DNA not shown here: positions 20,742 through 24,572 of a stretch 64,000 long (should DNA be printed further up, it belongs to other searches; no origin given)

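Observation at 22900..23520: Near-identical 108-bp tandem repeats in the adhesin passenger (recombination-prone length variation)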

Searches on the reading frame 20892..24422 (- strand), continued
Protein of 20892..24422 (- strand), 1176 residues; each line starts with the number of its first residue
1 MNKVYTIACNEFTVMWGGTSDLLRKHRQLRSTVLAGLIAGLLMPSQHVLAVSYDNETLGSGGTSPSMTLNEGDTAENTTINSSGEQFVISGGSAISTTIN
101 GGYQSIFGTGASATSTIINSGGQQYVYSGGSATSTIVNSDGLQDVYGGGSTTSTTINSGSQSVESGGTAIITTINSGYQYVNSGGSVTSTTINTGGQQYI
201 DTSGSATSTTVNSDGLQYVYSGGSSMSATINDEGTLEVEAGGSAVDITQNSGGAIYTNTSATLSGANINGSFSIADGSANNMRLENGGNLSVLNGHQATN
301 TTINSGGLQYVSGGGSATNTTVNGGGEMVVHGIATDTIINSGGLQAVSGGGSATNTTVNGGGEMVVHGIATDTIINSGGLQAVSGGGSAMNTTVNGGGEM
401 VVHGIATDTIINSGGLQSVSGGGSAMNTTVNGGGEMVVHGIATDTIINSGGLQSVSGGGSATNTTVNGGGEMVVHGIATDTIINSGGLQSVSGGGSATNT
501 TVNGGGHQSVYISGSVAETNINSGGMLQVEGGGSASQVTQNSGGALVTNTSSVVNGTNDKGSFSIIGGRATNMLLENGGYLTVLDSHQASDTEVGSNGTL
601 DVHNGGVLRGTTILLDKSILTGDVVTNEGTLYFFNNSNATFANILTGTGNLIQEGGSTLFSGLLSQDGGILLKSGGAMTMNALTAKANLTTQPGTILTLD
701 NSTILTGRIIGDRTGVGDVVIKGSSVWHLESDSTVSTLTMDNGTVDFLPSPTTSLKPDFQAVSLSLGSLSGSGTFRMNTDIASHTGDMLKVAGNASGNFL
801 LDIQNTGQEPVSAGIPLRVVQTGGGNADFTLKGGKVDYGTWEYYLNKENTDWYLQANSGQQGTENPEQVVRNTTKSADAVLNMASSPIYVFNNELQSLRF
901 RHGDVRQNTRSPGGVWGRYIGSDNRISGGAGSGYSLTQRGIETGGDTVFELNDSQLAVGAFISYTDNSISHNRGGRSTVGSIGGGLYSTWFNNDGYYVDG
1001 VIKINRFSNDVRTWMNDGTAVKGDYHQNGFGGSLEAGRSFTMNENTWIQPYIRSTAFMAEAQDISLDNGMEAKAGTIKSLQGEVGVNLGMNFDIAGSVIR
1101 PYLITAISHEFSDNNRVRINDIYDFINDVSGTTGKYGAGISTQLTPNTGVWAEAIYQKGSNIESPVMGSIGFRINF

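Call 31: find_homologous_proteins(query=window:20892-24422:-, max_evalue=1e-50)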
Query window:20892-24422:- (1176 aa): 1314 proteins with E <= 1e-50 among 8000 candidates; the best 120 are listed.
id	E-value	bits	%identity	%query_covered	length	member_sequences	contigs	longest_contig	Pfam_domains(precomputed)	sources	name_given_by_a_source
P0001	0.0e+0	2772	96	100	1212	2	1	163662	PF03212.21,PF03797.26,PF16168.12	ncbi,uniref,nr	ncbi:autotransporter outer membrane beta-barrel domain-containing protein [Escherichia coli]|uniref:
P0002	0.0e+0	2557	97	100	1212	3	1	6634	PF03212.21,PF03797.26,PF16168.12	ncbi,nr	ncbi:autotransporter outer membrane beta-barrel domain-containing protein [Escherichia coli]|nr:auto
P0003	0.0e+0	2481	100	100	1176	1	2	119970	PF03212.21,PF03797.26,PF16168.12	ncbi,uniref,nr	ncbi:autotransporter outer membrane beta-barrel domain-containing protein [Escherichia coli]|uniref:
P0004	0.0e+0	2480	100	100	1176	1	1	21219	PF03212.21,PF03797.26,PF16168.12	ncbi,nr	ncbi:TPA: autotransporter outer membrane beta-barrel domain-containing protein [Escherichia coli]|nr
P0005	0.0e+0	2479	100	100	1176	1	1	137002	PF03212.21,PF03797.26,PF16168.12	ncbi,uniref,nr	ncbi:autotransporter outer membrane beta-barrel domain-containing protein [Escherichia coli]|uniref:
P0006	0.0e+0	2478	100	100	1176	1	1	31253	PF03212.21,PF03797.26,PF16168.12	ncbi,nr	ncbi:autotransporter outer membrane beta-barrel domain-containing protein [Escherichia coli]|nr:auto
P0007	0.0e+0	2477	99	100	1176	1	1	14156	PF03212.21,PF03797.26,PF16168.12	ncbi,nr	ncbi:autotransporter outer membrane beta-barrel domain-containing protein [Escherichia coli]|nr:auto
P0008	0.0e+0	2475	99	100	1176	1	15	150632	PF03212.21,PF03797.26,PF16168.12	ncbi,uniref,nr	ncbi:autotransporter outer membrane beta-barrel domain-containing protein [Escherichia coli]|uniref:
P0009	0.0e+0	2475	95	100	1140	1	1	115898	PF03212.21,PF03797.26,PF16168.12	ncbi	-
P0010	0.0e+0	2472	99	100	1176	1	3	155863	PF03212.21,PF03797.26,PF16168.12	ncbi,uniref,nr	ncbi:autotransporter outer membrane beta-barrel domain-containing protein (plasmid) [Escherichia col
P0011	0.0e+0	2472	99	100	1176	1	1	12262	PF03212.21,PF03797.26,PF16168.12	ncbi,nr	ncbi:TPA: autotransporter outer membrane beta-barrel domain-containing protein [Escherichia coli]|nr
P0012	0.0e+0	2470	99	100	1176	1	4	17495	PF03212.21,PF03797.26,PF16168.12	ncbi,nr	ncbi:autotransporter outer membrane beta-barrel domain-containing protein [Escherichia coli]|nr:auto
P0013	0.0e+0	2456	95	100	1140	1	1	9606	PF03212.21,PF03797.26,PF16168.12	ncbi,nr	ncbi:TPA: autotransporter outer membrane beta-barrel domain-containing protein [Escherichia coli]|nr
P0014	0.0e+0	2455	95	100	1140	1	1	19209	PF03212.21,PF03797.26,PF16168.12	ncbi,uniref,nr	ncbi:autotransporter outer membrane beta-barrel domain-containing protein [Escherichia coli]|uniref:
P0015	0.0e+0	2454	95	100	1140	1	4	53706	PF03212.21,PF03797.26,PF16168.12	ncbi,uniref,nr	ncbi:autotransporter outer membrane beta-barrel domain-containing protein [Escherichia coli]|uniref:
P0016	0.0e+0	2454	95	100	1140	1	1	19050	PF03212.21,PF03797.26,PF16168.12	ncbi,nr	ncbi:autotransporter outer membrane beta-barrel domain-containing protein [Escherichia coli]|nr:auto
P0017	0.0e+0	2452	95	100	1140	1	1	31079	PF03212.21,PF03797.26,PF16168.12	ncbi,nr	ncbi:autotransporter outer membrane beta-barrel domain-containing protein [Escherichia coli]|nr:auto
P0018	0.0e+0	2451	95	100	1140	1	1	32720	PF03212.21,PF03797.26,PF16168.12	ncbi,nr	ncbi:autotransporter outer membrane beta-barrel domain-containing protein [Escherichia coli]|nr:auto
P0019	0.0e+0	2449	95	100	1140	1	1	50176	PF03212.21,PF03797.26,PF16168.12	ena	-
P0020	0.0e+0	2445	95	100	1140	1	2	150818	PF03212.21,PF03797.26,PF16168.12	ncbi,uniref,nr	ncbi:autotransporter outer membrane beta-barrel domain-containing protein [Escherichia coli]|uniref:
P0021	0.0e+0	2444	95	100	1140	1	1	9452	PF03212.21,PF03797.26,PF16168.12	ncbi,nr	ncbi:autotransporter outer membrane beta-barrel domain-containing protein [Escherichia coli]|nr:auto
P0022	0.0e+0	2444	95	100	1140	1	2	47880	PF03212.21,PF03797.26,PF16168.12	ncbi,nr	ncbi:autotransporter outer membrane beta-barrel domain-containing protein [Escherichia coli]|nr:auto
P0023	0.0e+0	2441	95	100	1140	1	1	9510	PF03212.21,PF03797.26,PF16168.12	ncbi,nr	ncbi:autotransporter outer membrane beta-barrel domain-containing protein [Escherichia coli]|nr:auto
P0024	0.0e+0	2438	95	100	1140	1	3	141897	PF03212.21,PF03797.26,PF16168.12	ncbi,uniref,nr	ncbi:autotransporter outer membrane beta-barrel domain-containing protein [Escherichia coli]|uniref:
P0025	0.0e+0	2438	95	100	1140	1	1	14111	PF03212.21,PF03797.26,PF16168.12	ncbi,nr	ncbi:autotransporter outer membrane beta-barrel domain-containing protein [Escherichia coli]|nr:auto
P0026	0.0e+0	2437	95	100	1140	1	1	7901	PF03212.21,PF03797.26,PF16168.12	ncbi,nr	ncbi:TPA: autotransporter outer membrane beta-barrel domain-containing protein [Escherichia coli]|nr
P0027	0.0e+0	2437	95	100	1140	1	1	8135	PF03212.21,PF03797.26,PF16168.12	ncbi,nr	ncbi:autotransporter outer membrane beta-barrel domain-containing protein [Escherichia coli]|nr:auto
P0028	0.0e+0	2421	84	100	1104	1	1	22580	PF03212.21,PF03797.26,PF16168.12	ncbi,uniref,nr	ncbi:Adhesin/invasin tibA precursor (Glycoprotein tibA) [Escherichia coli]|uniref:autotransporter ou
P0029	0.0e+0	2419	84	100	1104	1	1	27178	PF03212.21,PF03797.26,PF16168.12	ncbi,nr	ncbi:autotransporter outer membrane beta-barrel domain-containing protein [Escherichia coli]|nr:auto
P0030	0.0e+0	2418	84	100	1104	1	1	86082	PF03212.21,PF03797.26,PF16168.12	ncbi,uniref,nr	ncbi:autotransporter outer membrane beta-barrel domain-containing protein [Escherichia coli]|uniref:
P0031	0.0e+0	2416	84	100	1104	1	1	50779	PF03212.21,PF03797.26,PF16168.12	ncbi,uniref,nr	ncbi:autotransporter outer membrane beta-barrel domain-containing protein [Escherichia coli]|uniref:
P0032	0.0e+0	2411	84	100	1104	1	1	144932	PF03212.21,PF03797.26,PF16168.12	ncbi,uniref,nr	ncbi:autotransporter outer membrane beta-barrel domain-containing protein [Escherichia coli]|uniref:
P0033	0.0e+0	2409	84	100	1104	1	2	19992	PF03212.21,PF03797.26,PF16168.12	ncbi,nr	ncbi:autotransporter outer membrane beta-barrel domain-containing protein [Escherichia coli]|nr:auto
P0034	0.0e+0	2404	84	100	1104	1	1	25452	PF03212.21,PF03797.26,PF16168.12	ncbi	ncbi:TPA: autotransporter outer membrane beta-barrel domain-containing protein [Escherichia coli]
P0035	0.0e+0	2403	84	100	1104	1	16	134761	PF03212.21,PF03797.26,PF16168.12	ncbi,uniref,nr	ncbi:TPA: autotransporter outer membrane beta-barrel domain-containing protein [Escherichia coli]|un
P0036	0.0e+0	2364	84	88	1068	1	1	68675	PF03212.21,PF03797.26,PF16168.12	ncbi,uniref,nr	ncbi:adhesin autotransporter [Escherichia coli]|uniref:autotransporter outer membrane beta-barrel do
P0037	0.0e+0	2363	85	100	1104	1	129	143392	PF03212.21,PF03797.26,PF16168.12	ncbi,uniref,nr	ncbi:autotransporter outer membrane beta-barrel domain-containing protein [Escherichia coli]|uniref:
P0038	0.0e+0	2361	84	100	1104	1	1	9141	PF03212.21,PF03797.26,PF16168.12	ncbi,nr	ncbi:autotransporter outer membrane beta-barrel domain-containing protein [Escherichia coli]|nr:auto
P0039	0.0e+0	2361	84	100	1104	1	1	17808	PF03212.21,PF03797.26,PF16168.12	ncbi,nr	ncbi:autotransporter outer membrane beta-barrel domain-containing protein [Escherichia coli]|nr:auto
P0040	0.0e+0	2361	84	100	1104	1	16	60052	PF03212.21,PF03797.26,PF16168.12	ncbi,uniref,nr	ncbi:autotransporter outer membrane beta-barrel domain-containing protein [Escherichia coli]|uniref:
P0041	0.0e+0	2361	85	100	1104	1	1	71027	PF03212.21,PF03797.26,PF16168.12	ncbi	-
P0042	0.0e+0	2360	84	100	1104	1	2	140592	PF03212.21,PF03797.26,PF16168.12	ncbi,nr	ncbi:autotransporter outer membrane beta-barrel domain-containing protein [Escherichia coli]|nr:auto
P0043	0.0e+0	2360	84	100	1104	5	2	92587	PF03212.21,PF03797.26,PF16168.12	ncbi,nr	ncbi:autotransporter outer membrane beta-barrel domain-containing protein [Escherichia coli]|nr:auto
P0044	0.0e+0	2359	84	100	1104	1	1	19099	PF03212.21,PF03797.26,PF16168.12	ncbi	ncbi:autotransporter outer membrane beta-barrel domain-containing protein [Escherichia coli]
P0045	0.0e+0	2359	84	100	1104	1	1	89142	PF03212.21,PF03797.26,PF16168.12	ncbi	ncbi:autotransporter outer membrane beta-barrel domain-containing protein [Escherichia coli]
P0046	0.0e+0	2358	84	100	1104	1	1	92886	PF03212.21,PF03797.26,PF16168.12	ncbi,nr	ncbi:autotransporter outer membrane beta-barrel domain-containing protein [Escherichia coli]|nr:auto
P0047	0.0e+0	2358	84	100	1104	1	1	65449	PF03212.21,PF03797.26,PF16168.12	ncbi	ncbi:autotransporter outer membrane beta-barrel domain-containing protein [Escherichia coli]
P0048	0.0e+0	2358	81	100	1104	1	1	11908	PF03212.21,PF03797.26,PF16168.12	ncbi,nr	ncbi:autotransporter outer membrane beta-barrel domain-containing protein [Escherichia coli]|nr:auto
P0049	0.0e+0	2357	84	100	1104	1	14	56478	PF03212.21,PF03797.26,PF16168.12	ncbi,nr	ncbi:autotransporter outer membrane beta-barrel domain-containing protein [Escherichia coli]|nr:auto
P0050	0.0e+0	2354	84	100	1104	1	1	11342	PF03212.21,PF03797.26,PF16168.12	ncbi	ncbi:autotransporter outer membrane beta-barrel domain-containing protein [Escherichia coli]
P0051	0.0e+0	2354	84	100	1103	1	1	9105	PF03212.21,PF03797.26,PF16168.12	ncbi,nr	ncbi:autotransporter outer membrane beta-barrel domain-containing protein [Escherichia coli]|nr:auto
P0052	0.0e+0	2351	84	88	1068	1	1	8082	PF03212.21,PF03797.26,PF16168.12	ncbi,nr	ncbi:autotransporter outer membrane beta-barrel domain-containing protein [Escherichia coli]|nr:auto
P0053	0.0e+0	2349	84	100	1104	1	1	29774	PF03212.21,PF03797.26,PF16168.12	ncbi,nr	ncbi:autotransporter outer membrane beta-barrel domain-containing protein [Escherichia coli]|nr:auto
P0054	0.0e+0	2333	84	88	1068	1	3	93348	PF03212.21,PF03797.26,PF16168.12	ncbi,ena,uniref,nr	ncbi:autotransporter outer membrane beta-barrel domain-containing protein [Escherichia coli]|uniref:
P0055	0.0e+0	2331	84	88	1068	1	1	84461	PF03212.21,PF03797.26,PF16168.12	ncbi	ncbi:autotransporter outer membrane beta-barrel domain-containing protein [Escherichia coli]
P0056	0.0e+0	2331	84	88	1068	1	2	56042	PF03212.21,PF03797.26,PF16168.12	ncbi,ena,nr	ncbi:autotransporter outer membrane beta-barrel domain-containing protein [Escherichia coli]|nr:auto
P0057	0.0e+0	2330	84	88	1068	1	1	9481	PF03212.21,PF03797.26,PF16168.12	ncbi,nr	ncbi:autotransporter outer membrane beta-barrel domain-containing protein [Escherichia coli]|nr:auto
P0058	0.0e+0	2327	84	88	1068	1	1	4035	PF03212.21,PF03797.26,PF16168.12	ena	-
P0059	0.0e+0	2325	84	88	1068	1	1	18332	PF03212.21,PF03797.26,PF16168.12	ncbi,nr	ncbi:autotransporter outer membrane beta-barrel domain-containing protein [Escherichia coli]|nr:auto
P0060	0.0e+0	2325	83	89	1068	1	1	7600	PF03212.21,PF03797.26,PF16168.12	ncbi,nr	ncbi:autotransporter outer membrane beta-barrel domain-containing protein [Escherichia coli]|nr:auto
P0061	0.0e+0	2323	83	89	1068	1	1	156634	PF03212.21,PF03797.26,PF16168.12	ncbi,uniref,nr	ncbi:autotransporter outer membrane beta-barrel domain-containing protein [Escherichia coli]|uniref:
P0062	0.0e+0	2318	84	88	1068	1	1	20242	PF03212.21,PF03797.26,PF16168.12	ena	-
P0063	0.0e+0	2308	84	88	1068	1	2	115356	PF03212.21,PF03797.26,PF16168.12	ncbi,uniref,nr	ncbi:autotransporter outer membrane beta-barrel domain-containing protein [Escherichia coli]|uniref:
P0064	0.0e+0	2304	84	88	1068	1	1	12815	PF03212.21,PF03797.26,PF16168.12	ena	-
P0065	0.0e+0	2302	84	88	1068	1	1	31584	PF03212.21,PF03797.26,PF16168.12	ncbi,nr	ncbi:TPA: autotransporter outer membrane beta-barrel domain-containing protein [Escherichia coli]|nr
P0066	0.0e+0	2295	84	88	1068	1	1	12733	PF03212.21,PF03797.26,PF16168.12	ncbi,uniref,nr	ncbi:autotransporter outer membrane beta-barrel domain-containing protein [Escherichia coli]|uniref:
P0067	0.0e+0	2290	84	88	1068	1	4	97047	PF03212.21,PF03797.26,PF16168.12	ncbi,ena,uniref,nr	ncbi:autotransporter outer membrane beta-barrel domain-containing protein [Escherichia coli]|uniref:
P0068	0.0e+0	2286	84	88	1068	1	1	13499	PF03212.21,PF03797.26,PF16168.12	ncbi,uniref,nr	ncbi:adhesin autotransporter [Escherichia coli]|uniref:autotransporter outer membrane beta-barrel do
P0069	0.0e+0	2283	84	88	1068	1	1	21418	PF03212.21,PF03797.26,PF16168.12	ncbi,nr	ncbi:autotransporter outer membrane beta-barrel domain-containing protein [Escherichia coli]|nr:auto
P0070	0.0e+0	2254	82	85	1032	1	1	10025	PF03212.21,PF03797.26,PF16168.12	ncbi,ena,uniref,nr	ncbi:autotransporter outer membrane beta-barrel domain-containing protein [Escherichia coli]|uniref:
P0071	0.0e+0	2252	82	85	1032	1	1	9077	PF03212.21,PF03797.26,PF16168.12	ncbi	-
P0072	0.0e+0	2250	82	85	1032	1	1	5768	PF03212.21,PF03797.26,PF16168.12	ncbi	ncbi:TPA: autotransporter outer membrane beta-barrel domain-containing protein [Escherichia coli]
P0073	0.0e+0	2248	82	85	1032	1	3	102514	PF03212.21,PF03797.26,PF16168.12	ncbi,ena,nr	ncbi:autotransporter outer membrane beta-barrel domain-containing protein [Escherichia coli]|nr:auto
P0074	0.0e+0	2246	82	85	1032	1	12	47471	PF03212.21,PF03797.26,PF16168.12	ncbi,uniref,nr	ncbi:TPA: autotransporter outer membrane beta-barrel domain-containing protein [Escherichia coli]|un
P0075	0.0e+0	2246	82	85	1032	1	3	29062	PF03212.21,PF03797.26,PF16168.12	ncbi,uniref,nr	ncbi:TPA: autotransporter outer membrane beta-barrel domain-containing protein [Escherichia coli]|un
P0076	0.0e+0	2246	82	85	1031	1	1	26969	PF03212.21,PF03797.26,PF16168.12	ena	-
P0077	0.0e+0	2246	82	85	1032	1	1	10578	PF03212.21,PF03797.26,PF16168.12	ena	-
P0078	0.0e+0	2245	82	85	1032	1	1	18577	PF03212.21,PF03797.26,PF16168.12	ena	-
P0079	0.0e+0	2242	82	85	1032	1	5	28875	PF03212.21,PF03797.26,PF16168.12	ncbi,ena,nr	ncbi:autotransporter outer membrane beta-barrel domain-containing protein [Escherichia coli]|nr:auto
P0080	0.0e+0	2239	82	85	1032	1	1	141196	PF03212.21,PF03797.26,PF16168.12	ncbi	-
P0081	0.0e+0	2237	82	85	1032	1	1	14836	PF03212.21,PF03797.26,PF16168.12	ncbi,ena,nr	ncbi:autotransporter outer membrane beta-barrel domain-containing protein [Escherichia coli]|nr:auto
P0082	0.0e+0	2235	82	85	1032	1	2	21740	PF03212.21,PF03797.26,PF16168.12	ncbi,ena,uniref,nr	ncbi:autotransporter outer membrane beta-barrel domain-containing protein [Escherichia coli]|uniref:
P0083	0.0e+0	2120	86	76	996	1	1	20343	PF03212.21,PF03797.26,PF16168.12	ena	-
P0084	0.0e+0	2118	86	76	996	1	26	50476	PF03212.21,PF03797.26,PF16168.12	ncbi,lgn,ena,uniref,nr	ncbi:autotransporter outer membrane beta-barrel domain-containing protein [Escherichia coli]|uniref:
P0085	0.0e+0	2117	85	76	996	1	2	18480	PF03212.21,PF03797.26,PF16168.12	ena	-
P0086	0.0e+0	2116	85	76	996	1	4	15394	PF03212.21,PF03797.26,PF16168.12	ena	-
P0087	0.0e+0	2107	85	76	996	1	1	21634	PF03212.21,PF03797.26,PF16168.12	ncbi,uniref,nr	ncbi:autotransporter outer membrane beta-barrel domain-containing protein [Escherichia coli]|uniref:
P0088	0.0e+0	1799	66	100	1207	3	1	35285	PF03212.21,PF13018.12,PF03797.26,PF16168.12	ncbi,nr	ncbi:autotransporter outer membrane beta-barrel domain-containing protein [Escherichia coli]|nr:auto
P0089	0.0e+0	1728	67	100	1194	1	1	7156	PF03212.21,PF13018.12,PF03797.26,PF16168.12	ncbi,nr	ncbi:autotransporter outer membrane beta-barrel domain-containing protein [Escherichia coli]|nr:auto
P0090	0.0e+0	1725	67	100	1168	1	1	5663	PF03212.21,PF13018.12,PF03797.26,PF16168.12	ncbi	ncbi:autotransporter outer membrane beta-barrel domain-containing protein [Escherichia coli]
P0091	0.0e+0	1686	66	100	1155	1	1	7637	PF03212.21,PF13018.12,PF03797.26,PF16168.12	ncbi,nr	ncbi:autotransporter outer membrane beta-barrel domain-containing protein [Escherichia coli]|nr:auto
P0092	0.0e+0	1678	99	67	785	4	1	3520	PF03212.21,PF03797.26,PF16168.12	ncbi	ncbi:autotransporter outer membrane beta-barrel domain-containing protein, partial [Escherichia coli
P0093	0.0e+0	1670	68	85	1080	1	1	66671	PF03212.21,PF13018.12,PF03797.26,PF16168.12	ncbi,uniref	ncbi:autotransporter outer membrane beta-barrel domain-containing protein (plasmid) [Escherichia col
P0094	0.0e+0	1670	64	100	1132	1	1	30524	PF03212.21,PF13018.12,PF03797.26,PF16168.12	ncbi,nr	ncbi:autotransporter outer membrane beta-barrel domain-containing protein [Salmonella enterica subsp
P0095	0.0e+0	1670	67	100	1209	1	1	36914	PF03212.21,PF13018.12,PF03797.26,PF16168.12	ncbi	ncbi:autotransporter outer membrane beta-barrel domain-containing protein [Escherichia coli]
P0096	0.0e+0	1663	66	100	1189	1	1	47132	PF03212.21,PF13018.12,PF03797.26,PF16168.12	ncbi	ncbi:autotransporter outer membrane beta-barrel domain-containing protein [Escherichia coli]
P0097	0.0e+0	1657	68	85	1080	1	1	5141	PF03212.21,PF13018.12,PF03797.26,PF16168.12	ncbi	ncbi:autotransporter outer membrane beta-barrel domain-containing protein [Escherichia coli]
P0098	0.0e+0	1656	65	100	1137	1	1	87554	PF03212.21,PF13018.12,PF03797.26,PF16168.12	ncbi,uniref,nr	ncbi:autotransporter outer membrane beta-barrel domain-containing protein (plasmid) [Escherichia col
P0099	0.0e+0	1653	67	100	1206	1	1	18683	PF03212.21,PF13018.12,PF03797.26,PF16168.12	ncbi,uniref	ncbi:autotransporter outer membrane beta-barrel domain-containing protein [Escherichia coli]|uniref:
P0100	0.0e+0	1647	65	100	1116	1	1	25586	PF03212.21,PF13018.12,PF03797.26,PF16168.12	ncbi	ncbi:autotransporter outer membrane beta-barrel domain-containing protein [Salmonella enterica subsp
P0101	0.0e+0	1645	67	87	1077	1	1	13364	PF03212.21,PF13018.12,PF03797.26,PF16168.12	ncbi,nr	ncbi:autotransporter outer membrane beta-barrel domain-containing protein [Escherichia coli]|nr:auto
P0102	0.0e+0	1639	67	100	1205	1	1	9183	PF03212.21,PF13018.12,PF03797.26,PF16168.12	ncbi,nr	ncbi:autotransporter outer membrane beta-barrel domain-containing protein [Salmonella enterica subsp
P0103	0.0e+0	1637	67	100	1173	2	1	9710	PF03212.21,PF13018.12,PF03797.26,PF16168.12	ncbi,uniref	ncbi:autotransporter outer membrane beta-barrel domain-containing protein [Escherichia coli]|uniref:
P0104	0.0e+0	1631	66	100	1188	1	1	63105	PF03212.21,PF13018.12,PF03797.26,PF16168.12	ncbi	ncbi:TPA: autotransporter outer membrane beta-barrel domain-containing protein [Escherichia coli]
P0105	0.0e+0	1625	66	86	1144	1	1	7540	PF03212.21,PF13018.12,PF03797.26,PF16168.12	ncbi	ncbi:autotransporter outer membrane beta-barrel domain-containing protein [Escherichia coli]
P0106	0.0e+0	1624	67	100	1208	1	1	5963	PF03212.21,PF13018.12,PF03797.26,PF16168.12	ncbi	ncbi:autotransporter outer membrane beta-barrel domain-containing protein [Escherichia coli]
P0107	0.0e+0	1623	67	100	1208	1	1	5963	PF03212.21,PF13018.12,PF03797.26,PF16168.12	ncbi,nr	ncbi:autotransporter outer membrane beta-barrel domain-containing protein [Salmonella enterica]|nr:a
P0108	0.0e+0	1623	67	99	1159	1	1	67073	PF03212.21,PF03797.26,PF16168.12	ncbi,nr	ncbi:autotransporter outer membrane beta-barrel domain-containing protein [Escherichia coli]|nr:auto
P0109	0.0e+0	1623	99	64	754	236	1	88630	PF03212.21,PF03797.26,PF16168.12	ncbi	ncbi:autotransporter outer membrane beta-barrel domain-containing protein, partial [Escherichia coli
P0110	0.0e+0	1622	68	100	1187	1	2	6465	PF03212.21,PF13018.12,PF03797.26,PF16168.12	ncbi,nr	ncbi:autotransporter outer membrane beta-barrel domain-containing protein [Escherichia coli]|nr:auto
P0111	0.0e+0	1620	66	100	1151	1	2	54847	PF03212.21,PF13018.12,PF03797.26,PF16168.12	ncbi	ncbi:TPA: autotransporter outer membrane beta-barrel domain-containing protein [Escherichia coli]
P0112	0.0e+0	1619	99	64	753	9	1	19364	PF03212.21,PF03797.26,PF16168.12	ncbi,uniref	ncbi:autotransporter outer membrane beta-barrel domain-containing protein, partial [Escherichia coli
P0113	0.0e+0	1617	60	100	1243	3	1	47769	PF03212.21,PF13018.12,PF03797.26,PF16168.12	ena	-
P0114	0.0e+0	1616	67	100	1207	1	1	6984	PF03212.21,PF13018.12,PF03797.26,PF16168.12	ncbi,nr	ncbi:autotransporter outer membrane beta-barrel domain-containing protein [Escherichia coli]|nr:auto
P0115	0.0e+0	1614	66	100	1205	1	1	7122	PF03212.21,PF13018.12,PF03797.26,PF16168.12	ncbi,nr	ncbi:autotransporter outer membrane beta-barrel domain-containing protein [Escherichia coli]|nr:auto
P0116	0.0e+0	1610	65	100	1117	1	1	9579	PF03212.21,PF13018.12,PF03797.26,PF16168.12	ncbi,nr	ncbi:autotransporter outer membrane beta-barrel domain-containing protein [Escherichia coli]|nr:auto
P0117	0.0e+0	1609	60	100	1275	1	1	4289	PF03212.21,PF13018.12,PF02823.22,PF03797.26,PF16168.12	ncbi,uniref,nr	ncbi:autotransporter adhesin/invasin glycoprotein TibA [Escherichia coli]|uniref:autotransporter adh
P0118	0.0e+0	1606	66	86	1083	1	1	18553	PF03212.21,PF13018.12,PF03797.26,PF16168.12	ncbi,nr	ncbi:TPA: autotransporter outer membrane beta-barrel domain-containing protein [Escherichia coli]|nr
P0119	0.0e+0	1605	67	100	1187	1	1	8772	PF03212.21,PF13018.12,PF03797.26,PF16168.12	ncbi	ncbi:autotransporter outer membrane beta-barrel domain-containing protein [Escherichia coli]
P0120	0.0e+0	1600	60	100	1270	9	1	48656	PF03212.21,PF13018.12,PF03797.26,PF16168.12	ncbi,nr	ncbi:autotransporter outer membrane beta-barrel domain-containing protein [Escherichia coli]|nr:auto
